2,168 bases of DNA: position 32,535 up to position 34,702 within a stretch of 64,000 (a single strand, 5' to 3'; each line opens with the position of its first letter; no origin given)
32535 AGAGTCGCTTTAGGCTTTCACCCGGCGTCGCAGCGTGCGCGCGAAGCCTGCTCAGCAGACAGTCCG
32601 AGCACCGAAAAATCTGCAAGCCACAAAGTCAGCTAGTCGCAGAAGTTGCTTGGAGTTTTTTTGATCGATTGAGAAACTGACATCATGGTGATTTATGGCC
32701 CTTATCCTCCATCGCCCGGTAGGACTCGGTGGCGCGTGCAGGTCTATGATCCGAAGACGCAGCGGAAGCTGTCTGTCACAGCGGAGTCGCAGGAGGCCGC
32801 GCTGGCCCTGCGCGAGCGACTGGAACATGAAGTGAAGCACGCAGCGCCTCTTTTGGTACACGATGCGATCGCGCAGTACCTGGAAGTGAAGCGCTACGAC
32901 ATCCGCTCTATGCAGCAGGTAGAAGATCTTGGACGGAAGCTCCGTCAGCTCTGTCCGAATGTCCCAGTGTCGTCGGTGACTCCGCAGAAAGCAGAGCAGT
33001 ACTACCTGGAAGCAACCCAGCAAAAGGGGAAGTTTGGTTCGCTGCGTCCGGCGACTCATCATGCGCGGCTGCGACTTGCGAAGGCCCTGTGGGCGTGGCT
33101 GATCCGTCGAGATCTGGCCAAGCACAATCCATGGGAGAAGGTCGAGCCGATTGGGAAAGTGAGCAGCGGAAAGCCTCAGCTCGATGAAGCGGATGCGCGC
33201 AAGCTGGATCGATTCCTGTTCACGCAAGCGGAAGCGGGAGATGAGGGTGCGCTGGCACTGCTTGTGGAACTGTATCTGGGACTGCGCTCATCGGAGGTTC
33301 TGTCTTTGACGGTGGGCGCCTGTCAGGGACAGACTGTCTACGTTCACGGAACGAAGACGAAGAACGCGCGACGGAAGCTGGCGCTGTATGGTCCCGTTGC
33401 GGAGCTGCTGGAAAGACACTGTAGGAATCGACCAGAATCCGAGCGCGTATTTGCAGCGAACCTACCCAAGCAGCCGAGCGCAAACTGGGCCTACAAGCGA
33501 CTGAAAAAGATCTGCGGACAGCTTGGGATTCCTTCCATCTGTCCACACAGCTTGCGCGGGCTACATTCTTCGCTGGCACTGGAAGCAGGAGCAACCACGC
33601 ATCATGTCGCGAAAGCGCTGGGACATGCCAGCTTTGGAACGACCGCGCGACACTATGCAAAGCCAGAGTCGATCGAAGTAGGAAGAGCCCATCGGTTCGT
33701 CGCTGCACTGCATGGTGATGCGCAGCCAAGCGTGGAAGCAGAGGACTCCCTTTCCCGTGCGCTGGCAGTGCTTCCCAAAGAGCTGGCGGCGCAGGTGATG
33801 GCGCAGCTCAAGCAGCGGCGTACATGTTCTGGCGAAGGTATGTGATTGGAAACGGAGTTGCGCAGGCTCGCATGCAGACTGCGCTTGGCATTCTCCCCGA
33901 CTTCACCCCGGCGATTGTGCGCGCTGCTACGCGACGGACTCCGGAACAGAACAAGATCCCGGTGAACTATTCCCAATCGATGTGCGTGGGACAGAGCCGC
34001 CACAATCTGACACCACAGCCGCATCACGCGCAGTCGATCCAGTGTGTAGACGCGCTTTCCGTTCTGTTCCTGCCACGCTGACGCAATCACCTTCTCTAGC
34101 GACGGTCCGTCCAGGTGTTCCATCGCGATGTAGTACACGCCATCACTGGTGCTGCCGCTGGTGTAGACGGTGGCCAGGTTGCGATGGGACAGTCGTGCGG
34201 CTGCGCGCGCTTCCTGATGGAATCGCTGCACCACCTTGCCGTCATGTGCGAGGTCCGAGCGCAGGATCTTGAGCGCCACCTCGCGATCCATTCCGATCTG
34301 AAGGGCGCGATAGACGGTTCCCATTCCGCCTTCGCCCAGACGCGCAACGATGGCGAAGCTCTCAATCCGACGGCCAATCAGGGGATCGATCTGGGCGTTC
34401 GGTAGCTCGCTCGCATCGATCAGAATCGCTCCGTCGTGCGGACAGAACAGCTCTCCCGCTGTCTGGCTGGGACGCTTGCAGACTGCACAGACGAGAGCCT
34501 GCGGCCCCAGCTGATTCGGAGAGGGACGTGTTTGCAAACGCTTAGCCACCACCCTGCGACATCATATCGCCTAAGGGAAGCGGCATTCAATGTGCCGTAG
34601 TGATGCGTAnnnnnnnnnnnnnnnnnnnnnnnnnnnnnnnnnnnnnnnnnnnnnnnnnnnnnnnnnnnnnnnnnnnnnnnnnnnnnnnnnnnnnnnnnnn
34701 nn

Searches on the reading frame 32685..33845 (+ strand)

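Call 6: search_protein_families(library=pfam, proteins=[window:32685-33845:+], max_evalue=0.001)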
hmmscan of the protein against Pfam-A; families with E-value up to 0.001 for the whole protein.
window:32685-33845:+ (386 aa): 1 family
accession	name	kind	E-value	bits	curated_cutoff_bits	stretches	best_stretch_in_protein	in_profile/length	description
PF00589.27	Phage_integrase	-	1.6e-17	64.3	27.1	1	189-326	25-167/172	Phage integrase family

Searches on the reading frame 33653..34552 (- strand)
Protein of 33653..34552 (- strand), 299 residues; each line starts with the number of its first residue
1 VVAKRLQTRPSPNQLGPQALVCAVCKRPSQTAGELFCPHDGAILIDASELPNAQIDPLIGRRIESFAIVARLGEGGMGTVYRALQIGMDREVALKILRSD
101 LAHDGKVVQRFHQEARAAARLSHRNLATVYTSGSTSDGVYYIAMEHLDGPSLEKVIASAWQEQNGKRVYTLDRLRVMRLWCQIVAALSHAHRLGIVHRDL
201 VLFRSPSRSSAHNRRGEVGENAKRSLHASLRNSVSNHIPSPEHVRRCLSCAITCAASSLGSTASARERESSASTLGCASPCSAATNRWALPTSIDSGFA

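Call 6: search_protein_families(library=pfam, proteins=[window:33653-34552:-], max_evalue=0.001)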
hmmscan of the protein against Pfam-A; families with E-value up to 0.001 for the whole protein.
window:33653-34552:- (299 aa): 2 families
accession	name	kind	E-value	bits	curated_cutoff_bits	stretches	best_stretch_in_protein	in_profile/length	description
PF00069.31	Pkinase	-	8.7e-18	65.1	31.7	1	68-200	3-124/263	Protein kinase domain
PF07714.23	PK_Tyr_Ser-Thr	-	7.6e-11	42.2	23.1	1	69-200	4-128/258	Protein tyrosine and serine/threonine kinase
